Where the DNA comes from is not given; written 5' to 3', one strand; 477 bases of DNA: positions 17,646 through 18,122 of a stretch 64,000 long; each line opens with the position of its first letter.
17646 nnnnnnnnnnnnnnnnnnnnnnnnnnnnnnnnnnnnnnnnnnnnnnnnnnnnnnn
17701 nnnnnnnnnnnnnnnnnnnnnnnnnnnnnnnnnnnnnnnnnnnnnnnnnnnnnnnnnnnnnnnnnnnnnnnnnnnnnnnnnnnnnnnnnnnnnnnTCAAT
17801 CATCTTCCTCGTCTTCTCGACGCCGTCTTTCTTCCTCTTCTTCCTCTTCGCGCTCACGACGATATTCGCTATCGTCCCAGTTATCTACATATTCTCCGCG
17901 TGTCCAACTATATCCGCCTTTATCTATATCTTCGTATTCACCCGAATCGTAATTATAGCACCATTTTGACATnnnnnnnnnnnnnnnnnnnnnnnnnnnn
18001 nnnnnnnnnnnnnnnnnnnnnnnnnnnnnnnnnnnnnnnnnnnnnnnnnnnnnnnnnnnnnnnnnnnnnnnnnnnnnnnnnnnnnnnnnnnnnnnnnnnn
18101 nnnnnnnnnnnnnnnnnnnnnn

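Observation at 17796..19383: AT-rich two-gene operon (XRE-HTH protein with unknown ~330-aa domain plus 58-aa aromatic/hyper-acidic mini-protein): candidate undescribed system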

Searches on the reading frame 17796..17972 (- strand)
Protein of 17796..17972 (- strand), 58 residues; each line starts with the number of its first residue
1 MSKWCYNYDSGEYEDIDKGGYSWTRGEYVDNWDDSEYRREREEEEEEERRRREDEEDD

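Call 4: search_protein_families(library=pfam, proteins=[window:17796-17972:-], max_evalue=1)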
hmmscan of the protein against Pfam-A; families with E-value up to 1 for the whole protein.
window:17796-17972:- (58 aa): 0 families

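Call 5: search_protein_families(library=padloc, proteins=[window:17796-17972:-], max_evalue=1)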
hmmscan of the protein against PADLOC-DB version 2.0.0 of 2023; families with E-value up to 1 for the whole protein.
window:17796-17972:- (58 aa): 0 families

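Call 9: search_protein_families(library=ncbifam, proteins=[window:17796-17972:-], max_evalue=1)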
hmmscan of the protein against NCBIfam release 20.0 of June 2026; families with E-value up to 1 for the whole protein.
window:17796-17972:- (58 aa): 0 families

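Call 10: search_protein_families(library=phrogs, proteins=[window:17796-17972:-], max_evalue=1)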
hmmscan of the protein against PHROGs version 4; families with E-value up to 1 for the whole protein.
window:17796-17972:- (58 aa): 0 families

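Call 38: find_homologous_proteins(query=window:17796-17972:-, max_evalue=0.01)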
Query window:17796-17972:- (58 aa): 772 proteins with E <= 0.01 among 815 candidates; the best 120 are listed.
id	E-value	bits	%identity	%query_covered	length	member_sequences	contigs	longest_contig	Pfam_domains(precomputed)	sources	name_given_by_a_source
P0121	3.4e-26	108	97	100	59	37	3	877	-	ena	-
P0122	2.1e-23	99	97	64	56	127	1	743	-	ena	-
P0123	8.0e-22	94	81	64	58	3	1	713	-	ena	-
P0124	1.7e-21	93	91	60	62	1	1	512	-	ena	-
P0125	1.9e-21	93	84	64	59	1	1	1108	-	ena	-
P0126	2.3e-21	92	83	100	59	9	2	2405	-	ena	-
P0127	7.6e-21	91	81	64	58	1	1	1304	-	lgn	-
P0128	8.1e-21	91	81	64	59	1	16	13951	-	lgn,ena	-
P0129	8.5e-21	91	81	64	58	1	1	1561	-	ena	-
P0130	9.1e-21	90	81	64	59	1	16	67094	-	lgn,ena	-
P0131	1.1e-20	90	81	64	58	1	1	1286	-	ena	-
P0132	1.5e-20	90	81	64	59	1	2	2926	-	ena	-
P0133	1.9e-20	90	78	64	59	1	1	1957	-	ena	-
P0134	2.1e-20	89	80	60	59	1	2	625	-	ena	-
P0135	2.3e-20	89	81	64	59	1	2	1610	-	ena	-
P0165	7.5e-19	84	78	64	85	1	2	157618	-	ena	-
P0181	6.0e-18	82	77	60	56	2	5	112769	-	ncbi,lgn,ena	-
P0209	6.0e-17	78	62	100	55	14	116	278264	-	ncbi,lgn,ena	-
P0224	1.3e-16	77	81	64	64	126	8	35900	-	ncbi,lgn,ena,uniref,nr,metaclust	ncbi:hypothetical protein [Butyrivibrio sp. AE3009]|uniref:hypothetical protein n=1 Tax=Butyrivibrio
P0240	3.0e-16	76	87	66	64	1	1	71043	-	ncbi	-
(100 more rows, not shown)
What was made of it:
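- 17796..17972 (-): Gene 2, a 58-aa hyper-acidic mini-protein of class A (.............NWDDSEY, then an E/R-rich helix). SD GGAGGAG lies at 17987-17981 inside gene 1. 772 homologous clusters (call 38).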

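Call 39: find_encoding_contigs(protein=P0224, flank=5000, max_places=5)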
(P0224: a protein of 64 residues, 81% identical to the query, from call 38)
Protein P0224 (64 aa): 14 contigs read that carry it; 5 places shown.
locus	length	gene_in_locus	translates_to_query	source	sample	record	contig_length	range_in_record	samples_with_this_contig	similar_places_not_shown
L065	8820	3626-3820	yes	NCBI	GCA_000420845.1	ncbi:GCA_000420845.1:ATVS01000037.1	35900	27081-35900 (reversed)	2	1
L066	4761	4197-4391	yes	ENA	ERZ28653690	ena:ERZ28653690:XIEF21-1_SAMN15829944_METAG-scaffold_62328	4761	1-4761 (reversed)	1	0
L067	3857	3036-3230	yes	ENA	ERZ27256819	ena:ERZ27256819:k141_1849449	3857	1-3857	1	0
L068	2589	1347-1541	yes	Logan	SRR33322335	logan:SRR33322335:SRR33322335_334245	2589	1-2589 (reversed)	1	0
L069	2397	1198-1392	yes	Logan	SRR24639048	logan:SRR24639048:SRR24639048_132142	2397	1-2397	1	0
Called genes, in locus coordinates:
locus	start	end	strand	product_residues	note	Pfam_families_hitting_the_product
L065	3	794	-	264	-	?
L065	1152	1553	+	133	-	PF00293:NUDIX, PF14815:NUDIX_4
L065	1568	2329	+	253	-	-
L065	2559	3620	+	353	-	PF14622:Ribonucleas_3_3, PF00636:Ribonuclease_3, PF00035:dsrm (weak)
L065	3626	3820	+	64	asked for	-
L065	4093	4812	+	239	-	PF01661:Macro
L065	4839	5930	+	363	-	PF01661:Macro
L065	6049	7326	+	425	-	PF03747:ADP_ribosyl_GH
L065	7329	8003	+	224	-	PF04402:SIMPL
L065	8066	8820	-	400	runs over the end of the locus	-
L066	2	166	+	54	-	?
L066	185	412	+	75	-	-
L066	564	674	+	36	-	-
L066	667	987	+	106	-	PF13744:HTH_37 (weak), PF13560:HTH_31 (weak), PF01381:HTH_3, PF12844:HTH_19 (weak), PF13443:HTH_26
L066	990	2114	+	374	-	PF02463:SMC_N, PF11398:DUF2813 (weak), PF13175:AAA_15, PF13476:AAA_23, PF13304:AAA_21, PF13175:AAA_15 (weak)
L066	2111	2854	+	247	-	PF11536:DUF3226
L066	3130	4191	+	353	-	PF14622:Ribonucleas_3_3, PF00636:Ribonuclease_3, PF00035:dsrm (weak)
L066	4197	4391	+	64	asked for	-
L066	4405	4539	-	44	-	-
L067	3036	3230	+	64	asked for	-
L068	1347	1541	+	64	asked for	-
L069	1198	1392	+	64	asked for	-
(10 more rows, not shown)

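Call 40: find_encoding_contigs(protein=P0209, flank=5000, max_places=5)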
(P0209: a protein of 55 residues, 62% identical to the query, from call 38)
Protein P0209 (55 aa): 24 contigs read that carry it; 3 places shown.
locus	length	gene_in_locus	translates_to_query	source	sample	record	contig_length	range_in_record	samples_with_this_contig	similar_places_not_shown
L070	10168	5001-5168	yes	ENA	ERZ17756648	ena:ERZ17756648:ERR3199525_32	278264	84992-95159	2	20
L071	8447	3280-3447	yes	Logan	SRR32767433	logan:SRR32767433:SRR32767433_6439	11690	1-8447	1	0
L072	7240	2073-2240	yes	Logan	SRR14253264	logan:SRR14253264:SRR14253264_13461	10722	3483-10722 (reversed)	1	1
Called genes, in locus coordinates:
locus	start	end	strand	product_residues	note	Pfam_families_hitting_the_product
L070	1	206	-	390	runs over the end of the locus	PF02424:ApbE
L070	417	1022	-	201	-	PF02661:Fic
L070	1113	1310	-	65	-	-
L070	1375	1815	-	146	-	PF13420:Acetyltransf_4, PF00583:Acetyltransf_1, PF13673:Acetyltransf_10, PF13508:Acetyltransf_7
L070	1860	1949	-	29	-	-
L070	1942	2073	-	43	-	PF24849:DUF7724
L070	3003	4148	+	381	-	-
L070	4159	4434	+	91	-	-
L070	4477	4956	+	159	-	-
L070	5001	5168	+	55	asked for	-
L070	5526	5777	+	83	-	-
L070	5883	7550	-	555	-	PF01268:FTHFS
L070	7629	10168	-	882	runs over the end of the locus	PF13491:FtsK_4TM, PF17854:FtsK_alpha, PF01580:FtsK_SpoIIIE, PF09397:FtsK_gamma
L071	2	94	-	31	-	?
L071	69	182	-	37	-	-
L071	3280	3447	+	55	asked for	-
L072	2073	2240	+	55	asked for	-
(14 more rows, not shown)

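Call 43: search_protein_families(library=pfam, proteins=[L070:3003-4148:+, L070:4477-4956:+, L065:1568-2329:+, L065:2559-3620:+], max_evalue=1)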
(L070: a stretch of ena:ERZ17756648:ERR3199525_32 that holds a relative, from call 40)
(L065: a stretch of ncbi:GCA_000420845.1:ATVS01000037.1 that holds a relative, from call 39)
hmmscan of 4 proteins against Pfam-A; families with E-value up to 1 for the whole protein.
L070:3003-4148:+ (381 aa): 1 family
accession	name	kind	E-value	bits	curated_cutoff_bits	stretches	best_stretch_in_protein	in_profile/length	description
PF02194.20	PXA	-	0.09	13.4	27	1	96-171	39-105/181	PXA domain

L070:4477-4956:+ (159 aa): 0 families

L065:1568-2329:+ (253 aa): 2 families
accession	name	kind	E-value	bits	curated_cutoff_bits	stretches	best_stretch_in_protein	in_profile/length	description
PF07804.18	HipA_C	-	5.8e-05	23.3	30.5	1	26-78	5-61/213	HipA-like C-terminal domain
PF20613.4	HipA_2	-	0.00072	19.3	27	1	33-83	17-69/240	HipA-like kinase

L065:2559-3620:+ (353 aa): 5 families
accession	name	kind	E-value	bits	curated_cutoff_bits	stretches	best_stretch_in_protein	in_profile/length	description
PF14622.11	Ribonucleas_3_3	-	4.1e-18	66.2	35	1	21-153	3-113/128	Ribonuclease-III-like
PF00636.31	Ribonuclease_3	-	2.1e-14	54.6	27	1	42-151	1-101/102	Ribonuclease III domain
PF00035.32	dsrm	-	4.3e-12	46.9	23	2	283-343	5-63/66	Double-stranded RNA binding motif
PF22935.1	RM44_endonuclase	-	0.0052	17.3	27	1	16-146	16-138/139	Large ribosomal subunit protein mL44, endonuclease domain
PF24995.1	DSRM_2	-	0.011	16.6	27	0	315-341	47-72/79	dsRNA binding domain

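Call 48: find_encoding_contigs(protein=P0165, flank=4000, max_places=2)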
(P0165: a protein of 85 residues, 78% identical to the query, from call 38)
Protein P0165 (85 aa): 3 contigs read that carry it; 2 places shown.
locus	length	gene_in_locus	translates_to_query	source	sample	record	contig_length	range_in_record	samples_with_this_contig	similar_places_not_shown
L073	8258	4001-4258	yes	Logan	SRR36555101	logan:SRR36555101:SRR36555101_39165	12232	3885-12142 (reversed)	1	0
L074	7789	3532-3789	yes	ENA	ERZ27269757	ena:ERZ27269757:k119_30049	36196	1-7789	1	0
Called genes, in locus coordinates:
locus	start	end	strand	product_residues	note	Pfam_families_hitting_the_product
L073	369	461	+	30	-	-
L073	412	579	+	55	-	PF27848:FibroRuminTarg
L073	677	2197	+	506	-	PF00239:Resolvase, PF07508:Recombinase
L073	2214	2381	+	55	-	-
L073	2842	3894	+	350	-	PF01076:Mob_Pre (weak)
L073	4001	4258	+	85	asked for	-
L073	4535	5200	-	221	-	-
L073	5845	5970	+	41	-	PF27848:FibroRuminTarg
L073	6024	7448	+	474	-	PF04055:Radical_SAM, PF13353:Fer4_12 (weak)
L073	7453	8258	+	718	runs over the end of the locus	PF02463:SMC_N (faint), PF03193:RsgA_GTPase (faint), PF13191:AAA_16 (faint), PF13401:AAA_22 (faint), PF13476:AAA_23 (faint), PF13555:AAA_29 (faint), PF17755:UvrA_DNA-bind, PF00005:ABC_tran (weak), +2 more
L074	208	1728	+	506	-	PF00239:Resolvase, PF07508:Recombinase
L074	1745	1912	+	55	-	-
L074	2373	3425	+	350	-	PF01076:Mob_Pre (weak)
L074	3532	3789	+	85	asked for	-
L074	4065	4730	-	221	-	-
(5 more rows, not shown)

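Call 49: find_encoding_contigs(protein=P0181, flank=4000, max_places=2)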
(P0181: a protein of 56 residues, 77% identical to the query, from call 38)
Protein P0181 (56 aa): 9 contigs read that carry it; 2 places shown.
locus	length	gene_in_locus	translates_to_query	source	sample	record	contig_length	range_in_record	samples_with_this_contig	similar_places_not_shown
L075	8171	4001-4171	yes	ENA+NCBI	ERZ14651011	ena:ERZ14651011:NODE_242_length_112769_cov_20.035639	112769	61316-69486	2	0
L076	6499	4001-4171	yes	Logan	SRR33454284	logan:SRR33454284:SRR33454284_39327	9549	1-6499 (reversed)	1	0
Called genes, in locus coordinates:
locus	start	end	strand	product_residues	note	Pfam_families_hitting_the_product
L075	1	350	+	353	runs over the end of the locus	-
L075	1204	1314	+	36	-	-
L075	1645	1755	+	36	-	PF14198:TnpV (weak)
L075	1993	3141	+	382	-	-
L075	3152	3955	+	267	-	-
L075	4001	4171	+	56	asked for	-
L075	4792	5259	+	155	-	-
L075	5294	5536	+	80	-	-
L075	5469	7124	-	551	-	PF04616:Glyco_hydro_43, PF17851:GH43_C2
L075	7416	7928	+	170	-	-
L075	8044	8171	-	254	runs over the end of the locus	PF01381:HTH_3 (weak), PF05685:Uma2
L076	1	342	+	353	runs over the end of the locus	-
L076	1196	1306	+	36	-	-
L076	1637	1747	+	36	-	PF14198:TnpV (weak)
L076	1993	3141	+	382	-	-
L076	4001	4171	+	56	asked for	-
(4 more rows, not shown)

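Call 50: find_encoding_contigs(protein=P0240, flank=4000, max_places=2)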
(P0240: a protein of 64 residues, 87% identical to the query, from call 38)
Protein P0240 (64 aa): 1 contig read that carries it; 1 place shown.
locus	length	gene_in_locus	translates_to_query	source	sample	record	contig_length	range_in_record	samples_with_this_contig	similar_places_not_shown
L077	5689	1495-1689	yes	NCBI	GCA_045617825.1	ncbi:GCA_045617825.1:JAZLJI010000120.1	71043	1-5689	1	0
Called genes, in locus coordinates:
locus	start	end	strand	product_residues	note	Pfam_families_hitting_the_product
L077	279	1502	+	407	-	-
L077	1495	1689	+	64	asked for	-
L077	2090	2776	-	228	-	PF25309:ELLD, PF08239:SH3_3 (weak)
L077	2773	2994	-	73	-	-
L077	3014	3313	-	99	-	-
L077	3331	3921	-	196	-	-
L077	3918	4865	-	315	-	-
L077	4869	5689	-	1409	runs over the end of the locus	PF06605:Prophage_tail (weak)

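Call 51: find_encoding_contigs(protein=P0130, flank=4000, max_places=2)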
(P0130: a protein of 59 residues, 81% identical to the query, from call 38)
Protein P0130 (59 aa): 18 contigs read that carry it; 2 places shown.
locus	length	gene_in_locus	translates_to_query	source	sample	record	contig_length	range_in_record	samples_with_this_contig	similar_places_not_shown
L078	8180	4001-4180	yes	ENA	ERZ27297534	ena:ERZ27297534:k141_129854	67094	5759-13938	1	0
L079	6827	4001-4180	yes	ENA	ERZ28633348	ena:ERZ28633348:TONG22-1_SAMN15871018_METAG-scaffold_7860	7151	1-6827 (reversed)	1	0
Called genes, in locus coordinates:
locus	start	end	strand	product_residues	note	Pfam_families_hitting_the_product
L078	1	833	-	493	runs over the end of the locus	PF02518:HATPase_c (faint), PF13589:HATPase_c_3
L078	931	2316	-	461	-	PF01637:ATPase_2, PF13191:AAA_16 (weak), PF13173:AAA_14, PF03008:DUF234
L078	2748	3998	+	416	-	-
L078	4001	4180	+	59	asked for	-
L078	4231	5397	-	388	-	-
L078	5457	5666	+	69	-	-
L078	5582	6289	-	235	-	PF19595:DUF6100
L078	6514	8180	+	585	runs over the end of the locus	PF00239:Resolvase, PF07508:Recombinase, PF13408:Zn_ribbon_recom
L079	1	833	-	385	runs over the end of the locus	?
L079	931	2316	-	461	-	PF01637:ATPase_2, PF13191:AAA_16 (weak), PF13173:AAA_14, PF03008:DUF234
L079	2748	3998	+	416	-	-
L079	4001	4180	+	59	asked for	-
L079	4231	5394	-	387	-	-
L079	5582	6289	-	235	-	PF19595:DUF6100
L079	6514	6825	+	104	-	?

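Call 59: search_protein_families(library=pfam, proteins=[L078:4231-5397:-, L077:279-1502:+, L075:3152-3955:+, L075:1993-3141:+, L073:2842-3894:+], max_evalue=0.1)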
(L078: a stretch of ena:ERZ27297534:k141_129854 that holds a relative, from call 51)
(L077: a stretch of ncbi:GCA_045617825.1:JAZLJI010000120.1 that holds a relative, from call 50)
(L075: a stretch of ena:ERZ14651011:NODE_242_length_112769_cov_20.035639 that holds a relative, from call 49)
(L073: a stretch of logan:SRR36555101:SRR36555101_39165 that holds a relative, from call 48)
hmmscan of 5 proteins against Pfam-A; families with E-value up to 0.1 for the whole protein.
L078:4231-5397:- (388 aa): 0 families

L077:279-1502:+ (407 aa): 4 families
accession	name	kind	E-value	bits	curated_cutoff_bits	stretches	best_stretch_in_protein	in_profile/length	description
PF13606.12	Ank_3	-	0.013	16.4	22.3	0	129-151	4-26/30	Ankyrin repeat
PF12796.13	Ank_2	-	0.015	16.3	27.3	1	110-150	46-83/90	Ankyrin repeats (3 copies)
PF13637.12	Ank_4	-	0.022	15.5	22.7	1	103-147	7-50/50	Ankyrin repeats (many copies)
PF07358.16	DUF1482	-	0.081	13.3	25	0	71-100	27-55/57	Protein of unknown function (DUF1482)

L075:3152-3955:+ (267 aa): 0 families

L075:1993-3141:+ (382 aa): 1 family
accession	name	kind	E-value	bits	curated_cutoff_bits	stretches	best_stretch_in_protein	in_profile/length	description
PF11447.13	DUF3201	-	0.029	14.3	25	1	73-148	62-135/153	Protein of unknown function (DUF3201)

L073:2842-3894:+ (350 aa): 1 family
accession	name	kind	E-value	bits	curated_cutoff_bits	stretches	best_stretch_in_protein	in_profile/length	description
PF01076.25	Mob_Pre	-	1.3e-05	25.6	25.5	1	1-83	95-166/196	Plasmid recombination enzyme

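Call 60: predict_structure(alignment_id=A3)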
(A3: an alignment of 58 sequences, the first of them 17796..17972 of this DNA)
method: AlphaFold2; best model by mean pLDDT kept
length: 58 residues; sequences in the alignment: 58
mean_pLDDT: 89.9   pTM: 0.62
mean pLDDT of the five models: 89.9, 88.3, 88.1, 87.9, 80.2
residues with pLDDT >= 90: 44; 70-90: 11; 50-70: 3; < 50: 0
segments of 3 or more residues with pLDDT < 50: none
pLDDT, mean of each block of 10 residues (from residue 1): 92 94 94 91 91 74
secondary structure, 60 per line:
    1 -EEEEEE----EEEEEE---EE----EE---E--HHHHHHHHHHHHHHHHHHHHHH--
elements in order: E2-7 E12-17 H35-56
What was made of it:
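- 17796..17972 (-): AF2 pLDDT 89.9, with strands 2-7 and 12-17 and a helix at 35-56 (call 60).
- On DNA-mimic anti-restriction proteins (Ocr/ArdA): A confident fold is predicted (call 60).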

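Call 63: fold_search(model_id=the predicted structure, library=pdb)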
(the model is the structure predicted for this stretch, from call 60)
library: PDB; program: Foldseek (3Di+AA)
matches with E <= 10: 2; with E <= 0.001: 0
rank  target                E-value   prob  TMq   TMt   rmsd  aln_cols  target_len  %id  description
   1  9jg8_C                3.3e+00  0.04  0.26  0.07  11.0        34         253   35  Structure of cargo complex (BtpeA-BtaeB-BtapC) bound to the VgrG spike from the Type VI secretion system (released 2025-09-10)
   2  4fna_A                8.9e+00  0.01  0.24  0.06   3.0        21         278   33  Structure of unliganded FhuD2 from Staphylococcus Aureus (released 2013-06-19)

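Call 72: fold_search(model_id=the predicted structure, library=viral)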
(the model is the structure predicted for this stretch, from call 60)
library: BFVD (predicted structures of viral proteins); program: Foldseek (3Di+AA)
matches with E <= 10: 45; with E <= 0.001: 0
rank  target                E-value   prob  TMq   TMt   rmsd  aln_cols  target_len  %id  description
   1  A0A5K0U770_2          2.0e+00  0.04  0.24  0.03   7.5        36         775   25  Uncharacterized protein [Yasminevirus sp. GU-2018]
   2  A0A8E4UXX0            3.6e+00  0.12  0.38  0.22   3.5        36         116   17  Uncharacterized protein [Maribacter phage Colly_1]
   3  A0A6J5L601            3.9e+00  0.11  0.41  0.34   4.5        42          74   10  Uncharacterized protein [uncultured Caudovirales phage]
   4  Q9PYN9                4.1e+00  0.05  0.25  0.24   6.9        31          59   22  ORF157 [Xestia c-nigrum granulosis virus]
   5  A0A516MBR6            4.4e+00  0.09  0.33  0.34   3.8        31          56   10  (no name in the UniProt tables at hand)
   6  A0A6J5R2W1            4.8e+00  0.11  0.36  0.16   2.2        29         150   31  Uncharacterized protein [uncultured Caudovirales phage]
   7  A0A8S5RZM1            4.8e+00  0.02  0.23  0.21   7.6        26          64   23  Uncharacterized protein [Myoviridae sp. ctNQV2]
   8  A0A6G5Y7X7            4.8e+00  0.01  0.16  0.11   6.7        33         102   27  (no name in the UniProt tables at hand)
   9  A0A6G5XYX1            5.1e+00  0.06  0.32  0.13   6.6        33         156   15  (no name in the UniProt tables at hand)
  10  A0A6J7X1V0            5.1e+00  0.02  0.21  0.02  14.2        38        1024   18  Uncharacterized protein [uncultured Caudovirales phage]
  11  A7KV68                5.5e+00  0.12  0.24  0.15   0.4        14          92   50  (no name in the UniProt tables at hand)
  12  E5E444                5.9e+00  0.08  0.28  0.15   0.7        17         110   29  Uncharacterized protein [Acinetobacter phage Acj61]
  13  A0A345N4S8            5.9e+00  0.05  0.28  0.20   3.5        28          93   14  (no name in the UniProt tables at hand)
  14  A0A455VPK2            5.9e+00  0.03  0.24  0.16   8.0        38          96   13  Uncharacterized protein [Lactococcus phage phiQ1]
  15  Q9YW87                6.3e+00  0.09  0.38  0.10   2.0        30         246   10  Uncharacterized protein [Melanoplus sanguinipes entomopoxvirus]
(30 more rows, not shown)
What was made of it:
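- Tried and rejected: The small model against PDB and BFVD gave nothing (calls 63, 72).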

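Call 73: find_related_loci(query=A3, collection=viral_contigs, flank=5000)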
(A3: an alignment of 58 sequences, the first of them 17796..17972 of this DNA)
Query A3 (58 aa) in viral_contigs; peptide patterns used: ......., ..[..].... (x = any residue, [..] = any of these).
65 stretches matched a pattern; 4 encode a relative of the query (tblastn E <= 1e-3); 4 distinct loci.
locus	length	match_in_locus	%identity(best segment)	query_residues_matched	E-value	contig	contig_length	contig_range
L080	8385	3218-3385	64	1-58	2e-17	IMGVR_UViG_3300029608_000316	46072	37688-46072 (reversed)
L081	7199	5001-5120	73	2-41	2e-14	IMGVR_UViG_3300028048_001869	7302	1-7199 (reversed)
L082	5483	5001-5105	71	1-35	3e-13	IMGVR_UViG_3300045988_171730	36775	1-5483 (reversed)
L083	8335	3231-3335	69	1-35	5e-13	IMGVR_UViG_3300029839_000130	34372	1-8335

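Call 74: find_related_loci(query=A3, collection=metagenome_contigs, flank=3000)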
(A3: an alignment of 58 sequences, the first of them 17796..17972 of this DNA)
Query A3 (58 aa) in metagenome_contigs; peptide patterns used: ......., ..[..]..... (x = any residue, [..] = any of these).
600 stretches matched a pattern (row limit reached: there are more); 413 encode a relative of the query (tblastn E <= 1e-3); the best 80 are kept; 80 distinct loci.
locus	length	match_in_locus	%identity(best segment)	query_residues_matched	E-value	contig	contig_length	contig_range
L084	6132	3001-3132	91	1-44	4e-21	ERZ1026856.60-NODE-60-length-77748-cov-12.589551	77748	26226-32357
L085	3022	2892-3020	91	1-43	1e-20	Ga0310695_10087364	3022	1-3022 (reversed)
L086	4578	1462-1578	85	1-39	7e-19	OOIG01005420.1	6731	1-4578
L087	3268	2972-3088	85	1-39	1e-18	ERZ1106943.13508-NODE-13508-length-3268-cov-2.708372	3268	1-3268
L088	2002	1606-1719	89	1-38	9e-19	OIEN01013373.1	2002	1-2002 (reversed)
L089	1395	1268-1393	81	1-42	6e-18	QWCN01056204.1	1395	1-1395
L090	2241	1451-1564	84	1-38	1e-17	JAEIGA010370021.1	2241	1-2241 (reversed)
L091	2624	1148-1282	76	1-45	1e-17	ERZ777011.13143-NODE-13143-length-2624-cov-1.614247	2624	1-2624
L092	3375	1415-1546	73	1-44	2e-17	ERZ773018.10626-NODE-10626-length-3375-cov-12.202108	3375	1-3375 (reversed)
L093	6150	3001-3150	62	1-50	2e-17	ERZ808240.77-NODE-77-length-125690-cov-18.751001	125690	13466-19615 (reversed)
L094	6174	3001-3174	67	1-58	2e-17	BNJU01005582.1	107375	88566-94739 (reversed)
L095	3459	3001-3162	67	1-57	3e-17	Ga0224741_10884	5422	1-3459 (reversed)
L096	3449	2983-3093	86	1-37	4e-17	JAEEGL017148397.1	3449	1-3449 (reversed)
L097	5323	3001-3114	82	1-38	4e-17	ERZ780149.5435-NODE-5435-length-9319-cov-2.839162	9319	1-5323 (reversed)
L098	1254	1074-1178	89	1-35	7e-17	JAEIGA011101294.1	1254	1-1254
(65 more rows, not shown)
